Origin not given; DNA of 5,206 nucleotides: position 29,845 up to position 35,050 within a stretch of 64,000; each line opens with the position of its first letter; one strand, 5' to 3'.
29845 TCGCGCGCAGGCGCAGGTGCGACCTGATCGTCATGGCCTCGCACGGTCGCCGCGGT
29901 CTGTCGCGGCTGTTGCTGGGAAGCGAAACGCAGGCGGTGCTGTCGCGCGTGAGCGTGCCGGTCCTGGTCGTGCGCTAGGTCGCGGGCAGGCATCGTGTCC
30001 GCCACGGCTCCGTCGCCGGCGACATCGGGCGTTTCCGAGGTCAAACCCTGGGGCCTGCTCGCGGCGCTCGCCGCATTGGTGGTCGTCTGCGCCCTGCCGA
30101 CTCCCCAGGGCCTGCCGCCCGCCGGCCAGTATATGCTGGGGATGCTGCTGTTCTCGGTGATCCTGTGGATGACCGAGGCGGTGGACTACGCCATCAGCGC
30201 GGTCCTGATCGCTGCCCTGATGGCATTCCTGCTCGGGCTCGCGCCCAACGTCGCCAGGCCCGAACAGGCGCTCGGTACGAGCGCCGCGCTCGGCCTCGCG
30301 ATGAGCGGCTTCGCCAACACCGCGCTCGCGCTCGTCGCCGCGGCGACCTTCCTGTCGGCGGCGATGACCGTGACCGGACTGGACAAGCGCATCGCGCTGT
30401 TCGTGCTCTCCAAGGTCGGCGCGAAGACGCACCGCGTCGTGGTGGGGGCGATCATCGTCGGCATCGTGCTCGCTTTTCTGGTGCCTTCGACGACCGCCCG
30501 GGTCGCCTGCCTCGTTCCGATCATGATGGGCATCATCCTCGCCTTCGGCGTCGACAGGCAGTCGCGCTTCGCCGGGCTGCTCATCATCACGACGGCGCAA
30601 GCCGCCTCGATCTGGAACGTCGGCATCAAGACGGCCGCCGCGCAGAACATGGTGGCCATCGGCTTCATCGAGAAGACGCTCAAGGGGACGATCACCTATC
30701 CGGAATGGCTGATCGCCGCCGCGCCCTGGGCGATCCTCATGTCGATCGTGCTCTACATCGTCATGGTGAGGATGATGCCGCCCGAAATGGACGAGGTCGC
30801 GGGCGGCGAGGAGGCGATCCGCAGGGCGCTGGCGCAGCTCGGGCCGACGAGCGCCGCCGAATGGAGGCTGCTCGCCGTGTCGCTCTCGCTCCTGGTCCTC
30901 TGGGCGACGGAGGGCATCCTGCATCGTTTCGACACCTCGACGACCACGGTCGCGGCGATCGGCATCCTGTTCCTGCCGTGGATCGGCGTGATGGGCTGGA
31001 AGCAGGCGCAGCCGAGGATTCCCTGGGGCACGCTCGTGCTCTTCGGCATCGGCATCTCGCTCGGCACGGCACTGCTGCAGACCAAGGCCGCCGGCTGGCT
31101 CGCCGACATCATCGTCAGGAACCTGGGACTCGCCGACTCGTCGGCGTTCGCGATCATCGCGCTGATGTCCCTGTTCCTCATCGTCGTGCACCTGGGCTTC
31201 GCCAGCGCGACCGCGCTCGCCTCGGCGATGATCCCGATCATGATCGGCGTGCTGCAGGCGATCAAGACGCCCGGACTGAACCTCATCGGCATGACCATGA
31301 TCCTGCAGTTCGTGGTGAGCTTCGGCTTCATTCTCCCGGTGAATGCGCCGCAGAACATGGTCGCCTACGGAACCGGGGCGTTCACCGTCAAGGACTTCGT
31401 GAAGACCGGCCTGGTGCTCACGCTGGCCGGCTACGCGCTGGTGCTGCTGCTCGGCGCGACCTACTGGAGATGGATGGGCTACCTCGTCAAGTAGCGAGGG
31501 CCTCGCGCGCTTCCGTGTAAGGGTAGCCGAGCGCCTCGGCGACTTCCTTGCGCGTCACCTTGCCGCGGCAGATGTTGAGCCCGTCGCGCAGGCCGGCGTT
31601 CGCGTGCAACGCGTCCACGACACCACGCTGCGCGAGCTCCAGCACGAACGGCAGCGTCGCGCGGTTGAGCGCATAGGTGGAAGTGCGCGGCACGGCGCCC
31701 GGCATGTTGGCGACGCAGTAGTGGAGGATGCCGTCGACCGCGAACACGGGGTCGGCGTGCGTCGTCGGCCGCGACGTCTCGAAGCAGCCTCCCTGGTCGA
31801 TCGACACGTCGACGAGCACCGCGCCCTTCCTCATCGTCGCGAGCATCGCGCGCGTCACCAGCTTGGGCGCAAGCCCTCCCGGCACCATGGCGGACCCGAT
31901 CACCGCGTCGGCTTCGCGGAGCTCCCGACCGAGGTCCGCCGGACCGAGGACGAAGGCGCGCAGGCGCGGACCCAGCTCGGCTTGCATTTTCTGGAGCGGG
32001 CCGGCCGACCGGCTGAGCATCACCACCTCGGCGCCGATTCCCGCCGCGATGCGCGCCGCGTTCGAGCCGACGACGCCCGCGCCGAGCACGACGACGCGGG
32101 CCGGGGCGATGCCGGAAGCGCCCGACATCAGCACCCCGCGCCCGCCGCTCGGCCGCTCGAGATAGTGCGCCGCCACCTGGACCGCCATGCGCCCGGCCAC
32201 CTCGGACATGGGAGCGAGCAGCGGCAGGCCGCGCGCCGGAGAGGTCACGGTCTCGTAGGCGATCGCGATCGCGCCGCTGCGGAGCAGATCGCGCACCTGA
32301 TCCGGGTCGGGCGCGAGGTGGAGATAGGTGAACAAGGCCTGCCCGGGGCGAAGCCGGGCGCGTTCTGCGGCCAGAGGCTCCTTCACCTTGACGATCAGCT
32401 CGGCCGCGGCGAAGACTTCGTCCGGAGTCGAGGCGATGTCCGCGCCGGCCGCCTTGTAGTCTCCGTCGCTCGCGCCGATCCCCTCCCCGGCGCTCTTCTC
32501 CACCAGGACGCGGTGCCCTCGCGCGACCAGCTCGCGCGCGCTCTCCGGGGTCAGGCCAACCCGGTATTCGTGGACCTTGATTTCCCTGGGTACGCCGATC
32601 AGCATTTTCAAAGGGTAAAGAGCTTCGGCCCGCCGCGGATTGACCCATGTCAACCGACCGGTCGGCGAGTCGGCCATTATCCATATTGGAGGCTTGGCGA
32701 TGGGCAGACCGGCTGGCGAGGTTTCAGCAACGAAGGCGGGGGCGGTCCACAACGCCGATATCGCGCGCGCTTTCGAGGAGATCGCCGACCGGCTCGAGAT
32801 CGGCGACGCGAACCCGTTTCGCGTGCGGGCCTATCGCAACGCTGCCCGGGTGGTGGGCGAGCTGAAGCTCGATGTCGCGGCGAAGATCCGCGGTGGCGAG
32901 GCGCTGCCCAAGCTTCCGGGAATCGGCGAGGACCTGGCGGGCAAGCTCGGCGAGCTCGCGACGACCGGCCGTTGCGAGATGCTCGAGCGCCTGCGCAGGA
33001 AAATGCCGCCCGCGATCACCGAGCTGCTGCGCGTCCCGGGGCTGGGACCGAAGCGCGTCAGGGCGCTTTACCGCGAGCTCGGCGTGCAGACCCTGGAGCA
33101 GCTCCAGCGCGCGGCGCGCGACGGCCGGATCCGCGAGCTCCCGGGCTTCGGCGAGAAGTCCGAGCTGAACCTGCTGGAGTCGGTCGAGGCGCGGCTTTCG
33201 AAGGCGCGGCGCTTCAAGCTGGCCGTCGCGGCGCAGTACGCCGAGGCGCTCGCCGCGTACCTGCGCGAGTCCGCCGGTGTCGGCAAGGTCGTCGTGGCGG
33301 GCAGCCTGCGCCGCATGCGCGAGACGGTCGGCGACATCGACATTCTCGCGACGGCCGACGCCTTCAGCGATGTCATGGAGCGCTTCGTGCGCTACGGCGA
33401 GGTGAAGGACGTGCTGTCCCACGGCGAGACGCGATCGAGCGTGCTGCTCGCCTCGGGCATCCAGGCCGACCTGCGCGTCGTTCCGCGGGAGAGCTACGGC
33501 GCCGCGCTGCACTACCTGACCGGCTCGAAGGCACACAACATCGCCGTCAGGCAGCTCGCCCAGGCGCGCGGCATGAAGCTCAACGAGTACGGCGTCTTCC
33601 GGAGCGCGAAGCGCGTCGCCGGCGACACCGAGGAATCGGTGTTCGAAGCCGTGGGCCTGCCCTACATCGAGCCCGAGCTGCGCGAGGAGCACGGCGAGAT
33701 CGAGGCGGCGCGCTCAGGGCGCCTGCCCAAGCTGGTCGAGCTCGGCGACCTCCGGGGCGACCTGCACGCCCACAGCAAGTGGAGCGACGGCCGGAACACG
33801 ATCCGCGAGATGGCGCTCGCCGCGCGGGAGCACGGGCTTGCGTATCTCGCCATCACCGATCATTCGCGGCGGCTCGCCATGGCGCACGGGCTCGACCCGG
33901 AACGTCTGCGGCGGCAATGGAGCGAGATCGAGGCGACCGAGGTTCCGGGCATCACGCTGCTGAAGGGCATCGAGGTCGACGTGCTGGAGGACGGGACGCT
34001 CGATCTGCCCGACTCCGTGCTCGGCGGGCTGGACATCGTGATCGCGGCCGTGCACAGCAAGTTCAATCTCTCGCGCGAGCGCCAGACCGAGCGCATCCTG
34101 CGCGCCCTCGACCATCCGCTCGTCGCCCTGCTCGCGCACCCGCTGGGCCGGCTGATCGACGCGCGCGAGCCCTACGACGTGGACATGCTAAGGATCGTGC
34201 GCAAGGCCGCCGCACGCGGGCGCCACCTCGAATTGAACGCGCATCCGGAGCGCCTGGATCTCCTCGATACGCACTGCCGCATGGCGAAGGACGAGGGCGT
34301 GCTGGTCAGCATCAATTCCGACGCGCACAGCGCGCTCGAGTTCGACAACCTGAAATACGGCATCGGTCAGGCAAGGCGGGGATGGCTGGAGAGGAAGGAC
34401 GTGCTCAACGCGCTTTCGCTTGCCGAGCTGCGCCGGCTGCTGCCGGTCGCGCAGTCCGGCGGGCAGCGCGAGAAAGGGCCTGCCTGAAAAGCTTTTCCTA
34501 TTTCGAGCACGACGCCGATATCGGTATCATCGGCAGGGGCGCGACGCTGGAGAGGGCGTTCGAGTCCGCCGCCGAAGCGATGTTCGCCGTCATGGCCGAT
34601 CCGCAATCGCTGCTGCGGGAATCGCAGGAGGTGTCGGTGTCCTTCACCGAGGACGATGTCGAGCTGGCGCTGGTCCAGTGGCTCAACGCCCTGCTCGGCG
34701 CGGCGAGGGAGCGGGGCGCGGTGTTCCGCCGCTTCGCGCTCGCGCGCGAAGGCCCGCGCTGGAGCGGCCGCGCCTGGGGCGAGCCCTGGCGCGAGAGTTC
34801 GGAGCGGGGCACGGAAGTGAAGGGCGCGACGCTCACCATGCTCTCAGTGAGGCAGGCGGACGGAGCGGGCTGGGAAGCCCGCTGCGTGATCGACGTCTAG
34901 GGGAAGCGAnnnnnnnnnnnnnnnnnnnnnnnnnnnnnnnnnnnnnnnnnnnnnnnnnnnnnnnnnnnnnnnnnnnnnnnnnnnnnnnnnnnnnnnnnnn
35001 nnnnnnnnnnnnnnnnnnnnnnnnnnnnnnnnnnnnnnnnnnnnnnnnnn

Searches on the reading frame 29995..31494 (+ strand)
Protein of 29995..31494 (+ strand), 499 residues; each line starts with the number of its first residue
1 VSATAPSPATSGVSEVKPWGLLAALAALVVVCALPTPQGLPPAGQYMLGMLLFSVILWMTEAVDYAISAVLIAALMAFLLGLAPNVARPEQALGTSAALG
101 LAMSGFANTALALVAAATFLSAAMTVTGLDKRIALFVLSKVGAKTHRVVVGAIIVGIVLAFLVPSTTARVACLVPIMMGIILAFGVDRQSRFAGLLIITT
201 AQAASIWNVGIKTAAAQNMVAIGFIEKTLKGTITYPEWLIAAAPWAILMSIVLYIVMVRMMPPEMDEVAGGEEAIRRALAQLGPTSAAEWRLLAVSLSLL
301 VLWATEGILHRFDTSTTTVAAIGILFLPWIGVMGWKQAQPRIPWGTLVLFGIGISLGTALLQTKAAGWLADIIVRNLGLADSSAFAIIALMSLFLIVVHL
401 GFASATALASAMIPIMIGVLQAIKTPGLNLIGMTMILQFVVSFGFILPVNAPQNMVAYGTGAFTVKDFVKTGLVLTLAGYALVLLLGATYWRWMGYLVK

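Call 17: search_protein_families(library=pfam, proteins=[window:29995-31494:+], max_evalue=0.001)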
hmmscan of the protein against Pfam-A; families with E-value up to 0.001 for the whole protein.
window:29995-31494:+ (499 aa): 2 families
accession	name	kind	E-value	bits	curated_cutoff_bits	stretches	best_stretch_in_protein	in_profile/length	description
PF00939.25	Na_sulph_symp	-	4.5e-106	356.1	27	1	17-496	3-471/472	Sodium:sulfate symporter transmembrane region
PF03600.22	CitMHS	-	2e-25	90.1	31.9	1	55-425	1-323/336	Citrate transporter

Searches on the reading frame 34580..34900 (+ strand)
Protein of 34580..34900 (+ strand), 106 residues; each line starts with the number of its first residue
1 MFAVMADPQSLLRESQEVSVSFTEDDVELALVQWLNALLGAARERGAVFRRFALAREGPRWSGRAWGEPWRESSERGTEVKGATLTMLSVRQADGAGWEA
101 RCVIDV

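Call 17: search_protein_families(library=pfam, proteins=[window:34580-34900:+], max_evalue=0.001)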
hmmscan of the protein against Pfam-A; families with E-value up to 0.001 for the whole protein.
window:34580-34900:+ (106 aa): 1 family
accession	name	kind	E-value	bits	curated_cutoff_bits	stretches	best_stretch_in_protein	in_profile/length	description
PF01951.21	Archease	-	9e-20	71.8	25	1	1-106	30-136/136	Archease protein family (MTH1598/TM1083)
